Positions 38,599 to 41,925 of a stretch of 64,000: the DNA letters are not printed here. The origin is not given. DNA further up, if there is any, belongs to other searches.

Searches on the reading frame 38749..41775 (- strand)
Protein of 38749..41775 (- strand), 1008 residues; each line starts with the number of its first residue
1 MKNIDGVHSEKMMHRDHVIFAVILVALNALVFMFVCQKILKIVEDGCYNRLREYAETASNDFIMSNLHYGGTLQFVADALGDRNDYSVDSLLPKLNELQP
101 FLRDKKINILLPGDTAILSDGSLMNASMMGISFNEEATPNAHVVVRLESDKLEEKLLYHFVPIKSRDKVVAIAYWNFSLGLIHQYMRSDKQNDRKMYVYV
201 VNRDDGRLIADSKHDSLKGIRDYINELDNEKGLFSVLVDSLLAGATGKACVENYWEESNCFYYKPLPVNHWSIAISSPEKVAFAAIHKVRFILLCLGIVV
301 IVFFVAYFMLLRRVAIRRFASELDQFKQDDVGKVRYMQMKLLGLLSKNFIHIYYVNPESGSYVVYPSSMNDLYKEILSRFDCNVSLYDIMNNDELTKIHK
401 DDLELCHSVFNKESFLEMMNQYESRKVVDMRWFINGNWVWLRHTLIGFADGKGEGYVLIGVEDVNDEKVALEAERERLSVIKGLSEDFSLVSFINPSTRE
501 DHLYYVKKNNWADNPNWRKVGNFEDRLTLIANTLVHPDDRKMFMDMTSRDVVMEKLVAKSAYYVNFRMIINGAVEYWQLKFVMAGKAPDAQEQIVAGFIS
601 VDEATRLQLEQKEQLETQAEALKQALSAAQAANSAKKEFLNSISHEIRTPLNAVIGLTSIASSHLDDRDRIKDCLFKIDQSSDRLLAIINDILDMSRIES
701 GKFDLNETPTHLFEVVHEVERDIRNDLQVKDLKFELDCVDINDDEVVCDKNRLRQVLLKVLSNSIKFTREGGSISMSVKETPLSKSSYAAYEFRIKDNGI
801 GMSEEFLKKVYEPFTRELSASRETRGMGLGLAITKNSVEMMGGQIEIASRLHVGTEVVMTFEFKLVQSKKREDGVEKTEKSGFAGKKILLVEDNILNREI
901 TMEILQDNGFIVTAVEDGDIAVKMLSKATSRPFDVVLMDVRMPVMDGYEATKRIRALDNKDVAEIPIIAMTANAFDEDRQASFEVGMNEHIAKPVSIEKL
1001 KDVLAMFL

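Call 16: search_protein_families(library=pfam, proteins=[window:38749-41775:-], max_evalue=0.001)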
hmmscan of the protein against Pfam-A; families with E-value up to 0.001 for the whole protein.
window:38749-41775:- (1008 aa): 3 families
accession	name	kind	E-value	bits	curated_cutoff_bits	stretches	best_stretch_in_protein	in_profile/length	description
PF00072.30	Response_reg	-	4.7e-25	88.4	30.2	1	888-1004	1-110/111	Response regulator receiver domain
PF02518.31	HATPase_c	-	6.5e-24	84.9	26.4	1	749-863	2-109/111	Histidine kinase-, DNA gyrase B-, and HSP90-like ATPase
PF00512.31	HisKA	-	6.4e-18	65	26.9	1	635-701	1-66/66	His Kinase A (phospho-acceptor) domain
